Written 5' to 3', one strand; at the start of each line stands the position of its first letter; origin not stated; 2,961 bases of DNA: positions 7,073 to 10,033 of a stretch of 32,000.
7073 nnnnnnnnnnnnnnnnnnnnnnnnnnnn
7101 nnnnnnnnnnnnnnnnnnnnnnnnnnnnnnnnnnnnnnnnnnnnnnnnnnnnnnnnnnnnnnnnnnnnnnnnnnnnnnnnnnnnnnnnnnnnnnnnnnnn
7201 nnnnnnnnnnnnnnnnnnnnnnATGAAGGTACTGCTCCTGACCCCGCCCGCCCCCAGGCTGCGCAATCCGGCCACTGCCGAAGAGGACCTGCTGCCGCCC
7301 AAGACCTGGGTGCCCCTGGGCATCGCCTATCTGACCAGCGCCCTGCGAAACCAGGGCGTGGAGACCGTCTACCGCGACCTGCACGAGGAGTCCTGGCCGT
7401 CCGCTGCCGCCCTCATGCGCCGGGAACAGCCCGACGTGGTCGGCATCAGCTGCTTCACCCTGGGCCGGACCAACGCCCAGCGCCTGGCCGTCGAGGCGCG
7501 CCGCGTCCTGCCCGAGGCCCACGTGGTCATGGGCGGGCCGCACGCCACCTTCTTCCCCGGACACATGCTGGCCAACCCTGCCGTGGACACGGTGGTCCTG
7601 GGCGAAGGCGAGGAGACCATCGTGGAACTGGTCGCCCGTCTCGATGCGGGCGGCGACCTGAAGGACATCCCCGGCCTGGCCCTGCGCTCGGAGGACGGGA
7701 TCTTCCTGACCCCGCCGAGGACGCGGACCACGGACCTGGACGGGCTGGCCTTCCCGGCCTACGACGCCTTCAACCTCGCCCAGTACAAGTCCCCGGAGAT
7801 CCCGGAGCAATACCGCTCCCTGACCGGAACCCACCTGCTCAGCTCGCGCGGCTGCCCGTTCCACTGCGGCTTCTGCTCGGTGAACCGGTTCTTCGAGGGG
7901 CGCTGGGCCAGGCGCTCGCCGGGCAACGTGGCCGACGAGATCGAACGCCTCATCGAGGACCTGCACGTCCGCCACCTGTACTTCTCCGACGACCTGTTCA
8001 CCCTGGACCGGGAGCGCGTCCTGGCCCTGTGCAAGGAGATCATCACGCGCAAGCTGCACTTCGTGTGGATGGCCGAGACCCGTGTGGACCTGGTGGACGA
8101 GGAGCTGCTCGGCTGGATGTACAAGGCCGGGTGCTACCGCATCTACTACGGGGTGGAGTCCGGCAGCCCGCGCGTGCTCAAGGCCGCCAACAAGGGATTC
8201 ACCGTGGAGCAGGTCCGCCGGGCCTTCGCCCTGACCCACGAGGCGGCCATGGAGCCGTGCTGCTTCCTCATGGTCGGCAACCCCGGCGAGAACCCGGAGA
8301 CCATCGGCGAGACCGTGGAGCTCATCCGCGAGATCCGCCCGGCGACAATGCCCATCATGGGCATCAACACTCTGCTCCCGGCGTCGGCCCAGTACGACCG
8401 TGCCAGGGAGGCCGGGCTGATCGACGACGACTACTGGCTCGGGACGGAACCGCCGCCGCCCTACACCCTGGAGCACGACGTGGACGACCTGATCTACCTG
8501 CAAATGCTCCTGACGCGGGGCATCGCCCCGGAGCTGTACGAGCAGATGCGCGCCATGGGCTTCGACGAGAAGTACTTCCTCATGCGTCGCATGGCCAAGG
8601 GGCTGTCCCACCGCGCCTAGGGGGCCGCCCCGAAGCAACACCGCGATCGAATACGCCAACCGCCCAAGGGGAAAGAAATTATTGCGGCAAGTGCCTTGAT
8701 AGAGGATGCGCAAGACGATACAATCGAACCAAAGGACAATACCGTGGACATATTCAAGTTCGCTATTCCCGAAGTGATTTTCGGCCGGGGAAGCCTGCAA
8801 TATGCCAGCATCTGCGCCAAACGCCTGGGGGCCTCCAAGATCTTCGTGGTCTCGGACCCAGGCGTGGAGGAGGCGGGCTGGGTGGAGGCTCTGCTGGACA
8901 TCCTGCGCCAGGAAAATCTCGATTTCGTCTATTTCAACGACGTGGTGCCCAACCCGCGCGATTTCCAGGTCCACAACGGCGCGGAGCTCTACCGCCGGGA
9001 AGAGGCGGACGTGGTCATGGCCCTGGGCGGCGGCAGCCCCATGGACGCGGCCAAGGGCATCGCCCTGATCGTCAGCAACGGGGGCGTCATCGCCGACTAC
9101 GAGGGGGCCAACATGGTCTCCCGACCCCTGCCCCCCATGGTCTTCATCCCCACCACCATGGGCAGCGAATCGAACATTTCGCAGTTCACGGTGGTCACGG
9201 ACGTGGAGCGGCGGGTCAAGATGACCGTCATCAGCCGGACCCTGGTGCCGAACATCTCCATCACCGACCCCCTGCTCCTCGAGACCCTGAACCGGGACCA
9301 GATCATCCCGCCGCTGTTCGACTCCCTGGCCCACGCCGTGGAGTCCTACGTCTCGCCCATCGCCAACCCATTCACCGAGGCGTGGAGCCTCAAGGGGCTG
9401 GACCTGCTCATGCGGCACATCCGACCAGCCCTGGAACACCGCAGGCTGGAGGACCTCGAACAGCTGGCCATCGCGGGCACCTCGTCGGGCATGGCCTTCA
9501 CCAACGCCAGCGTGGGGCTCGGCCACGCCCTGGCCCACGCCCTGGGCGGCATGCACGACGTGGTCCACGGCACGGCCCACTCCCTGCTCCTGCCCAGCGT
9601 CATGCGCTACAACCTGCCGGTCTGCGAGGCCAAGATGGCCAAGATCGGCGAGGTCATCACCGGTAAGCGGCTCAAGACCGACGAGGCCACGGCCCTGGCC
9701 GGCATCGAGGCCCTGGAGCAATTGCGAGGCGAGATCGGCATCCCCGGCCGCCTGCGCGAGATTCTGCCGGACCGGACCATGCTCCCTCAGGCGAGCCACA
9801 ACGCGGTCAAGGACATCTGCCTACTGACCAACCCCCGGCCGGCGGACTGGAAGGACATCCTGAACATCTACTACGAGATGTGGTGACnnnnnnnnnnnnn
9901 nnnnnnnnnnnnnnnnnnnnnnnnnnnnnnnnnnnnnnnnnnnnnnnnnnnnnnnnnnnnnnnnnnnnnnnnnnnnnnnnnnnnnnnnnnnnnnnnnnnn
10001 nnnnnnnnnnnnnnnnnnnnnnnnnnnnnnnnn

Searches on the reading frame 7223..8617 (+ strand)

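Call 9: search_protein_families(library=pfam, proteins=[window:7223-8617:+], max_evalue=0.001)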
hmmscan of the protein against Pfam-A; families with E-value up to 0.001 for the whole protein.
window:7223-8617:+ (465 aa): 2 families
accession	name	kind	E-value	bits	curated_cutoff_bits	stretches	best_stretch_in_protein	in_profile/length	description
PF02310.24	B12-binding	-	3.1e-25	88.8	32.1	1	28-136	11-120/121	B12 binding domain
PF04055.27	Radical_SAM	-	1.4e-23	84.3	29.5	1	207-368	3-166/166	Radical SAM superfamily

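Call 59: search_protein_families(library=ncbifam, proteins=[window:7223-8617:+], max_evalue=1e-10)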
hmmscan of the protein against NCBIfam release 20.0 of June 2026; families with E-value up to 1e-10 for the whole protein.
window:7223-8617:+ (465 aa): 18 families
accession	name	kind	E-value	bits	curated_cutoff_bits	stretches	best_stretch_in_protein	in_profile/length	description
TIGR02026.1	BchE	equivalog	4.1e-55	187.6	481.35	1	26-401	17-394/497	magnesium-protoporphyrin IX monomethyl ester anaerobic oxidative cyclase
NF050148.1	rSAM_ApyD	equivalog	1.2e-50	172.6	750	1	60-386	65-383/645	RiPP biosynthesis radical SAM protein ApyD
TIGR04072.2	rSAM_ladder_B12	equivalog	3e-44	151.4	360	2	193-404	170-382/443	lipid biosynthesis B12-binding/radical SAM protein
TIGR03471.1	HpnJ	equivalog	7e-40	137.3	577.6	1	84-404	83-397/472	hopanoid biosynthesis associated radical SAM protein HpnJ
TIGR04479.1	bcpD_PhpK_rSAM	subfamily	3.2e-39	134.7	600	1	30-375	71-413/504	PhpK family radical SAM P-methyltransferase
NF038361.1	rSAM_Sden_1168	equivalog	3.5e-37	128.2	575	1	64-400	135-479/560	Sden_1168 family B12-binding radical SAM P-methyltransferase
TIGR03975.1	rSAM_ocin_1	subfamily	2.4e-36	125.4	281.85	1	61-372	120-431/606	RiPP maturation radical SAM C-methyltransferase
TIGR04385.1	B12_rSAM_cofa1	equivalog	6.8e-34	117.8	450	1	30-371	19-364/438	B12 lower ligand biosynthesis radical SAM protein BzaD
TIGR04013.1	B12_SAM_MJ_1487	hypoth_equivalog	6.2e-32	110.9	251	1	60-372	33-334/382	TIGR04013 family B12-binding domain/radical SAM domain-containing protein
TIGR04014.1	B12_SAM_MJ_0865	equivalog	1.5e-30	106.4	360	1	98-371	68-336/434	methyl-coenzyme M reductase glutamine C-methyltransferase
NF033070.1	rSAM_AprD4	equivalog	2.3e-30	105.9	500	1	121-403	126-399/456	AprD4 family radical SAM diol-dehydratase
TIGR04367.1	HpnR_B12_rSAM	equivalog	1.1e-27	96.8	650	1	31-339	22-321/490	hopanoid C-3 methylase HpnR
TIGR04295.1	B12_rSAM_oligo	hypoth_equivalog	2.7e-26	92.2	400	1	99-323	102-313/422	TIGR04295 family B12-binding domain-containing radical SAM protein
NF040542.1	rSAM_RCCLKC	equivalog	8.7e-22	77.8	450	1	30-345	12-324/423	arsinothricin biosynthesis radical SAM protein ArsL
NF040546.1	rSAM_CUAEP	equivalog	1.4e-19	70.1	500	1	31-356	13-326/468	CUAEP/CCAEP-tail radical SAM (seleno)protein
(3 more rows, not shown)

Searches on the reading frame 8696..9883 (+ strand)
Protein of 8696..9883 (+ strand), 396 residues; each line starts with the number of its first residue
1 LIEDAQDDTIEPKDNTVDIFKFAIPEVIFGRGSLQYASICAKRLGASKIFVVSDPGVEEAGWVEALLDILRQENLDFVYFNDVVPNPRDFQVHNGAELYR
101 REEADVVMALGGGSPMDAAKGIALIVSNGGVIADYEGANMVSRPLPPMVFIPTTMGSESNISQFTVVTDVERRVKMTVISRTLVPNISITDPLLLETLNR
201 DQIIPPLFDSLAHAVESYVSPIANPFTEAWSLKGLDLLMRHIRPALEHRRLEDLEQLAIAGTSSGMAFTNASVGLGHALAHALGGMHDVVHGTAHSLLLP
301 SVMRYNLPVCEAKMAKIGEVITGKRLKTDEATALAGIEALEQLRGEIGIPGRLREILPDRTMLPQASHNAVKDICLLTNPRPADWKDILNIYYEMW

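Call 9: search_protein_families(library=pfam, proteins=[window:8696-9883:+], max_evalue=0.001)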
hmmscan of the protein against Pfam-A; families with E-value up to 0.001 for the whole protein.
window:8696-9883:+ (396 aa): 3 families
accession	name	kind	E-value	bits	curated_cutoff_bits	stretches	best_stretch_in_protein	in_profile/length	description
PF00465.25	Fe-ADH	-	4.3e-44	150.5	31.3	1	26-192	3-168/168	Iron-containing alcohol dehydrogenase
PF25137.1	ADH_Fe_C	-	2.7e-43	148.3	27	1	209-394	7-192/194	Fe-containing alcohol dehydrogenase family, C-terminal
PF13685.12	Fe-ADH_2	-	3.7e-06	27.4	28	1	29-123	2-94/149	Iron-containing alcohol dehydrogenase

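Call 59: search_protein_families(library=ncbifam, proteins=[window:8696-9883:+], max_evalue=1e-10)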
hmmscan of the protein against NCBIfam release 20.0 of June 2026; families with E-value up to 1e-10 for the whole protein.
window:8696-9883:+ (396 aa): 13 families
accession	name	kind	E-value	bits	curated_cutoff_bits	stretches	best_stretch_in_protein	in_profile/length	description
NF041833.1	Fe_ADH_ErcA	equivalog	3.4e-114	381.9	550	1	19-394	3-380/382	alcohol dehydrogenase-like regulatory protein ErcA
TIGR02638.1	lactal_redase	equivalog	5.8e-77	259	523.15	1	20-392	2-379/379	lactaldehyde reductase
NF007911.0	PRK10624.1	equivalog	1.4e-73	248.1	537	1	28-396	12-382/382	lactaldehyde reductase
NF053866.1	CholDhdGbsBBac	equivalog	1.3e-72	244.6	550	1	18-393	8-388/392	choline dehydrogenase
NF007363.0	PRK09860.1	equivalog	3.3e-71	240.5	581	1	22-393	6-380/383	L-threonine dehydrogenase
NF010378.0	PRK13805.1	equivalog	1.2e-62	211.9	951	1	22-395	459-863/872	bifunctional acetaldehyde-CoA/alcohol dehydrogenase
NF058672.1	4HyButDHCUPNE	equivalog_domain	1.8e-61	208.4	500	1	26-391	9-373/378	4-hydroxybutyrate dehydrogenase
NF011998.0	PRK15454.1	equivalog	4.1e-51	173.9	556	1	19-392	21-391/395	ethanolamine utilization ethanol dehydrogenase EutG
NF050025.1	SulfAcetaldRedSarD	equivalog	3.5e-50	171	700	1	24-391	8-380/385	sulfoacetaldehyde reductase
TIGR04266.1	NDMA_methanol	equivalog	2.3e-41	142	625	1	23-356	15-354/420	NDMA-dependent methanol dehydrogenase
TIGR03405.1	Phn_Fe-ADH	equivalog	1.9e-39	135.5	423.7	1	28-322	8-304/355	iron-containing alcohol dehydrogenase PsrA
NF011717.0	PRK15138.1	equivalog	1.5e-17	63.8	645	1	27-361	12-351/387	alcohol dehydrogenase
NF041822.1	daptide_DH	equivalog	6e-13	48.4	300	1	49-223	3-180/363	daptide-type RiPP biosynthesis dehydogenase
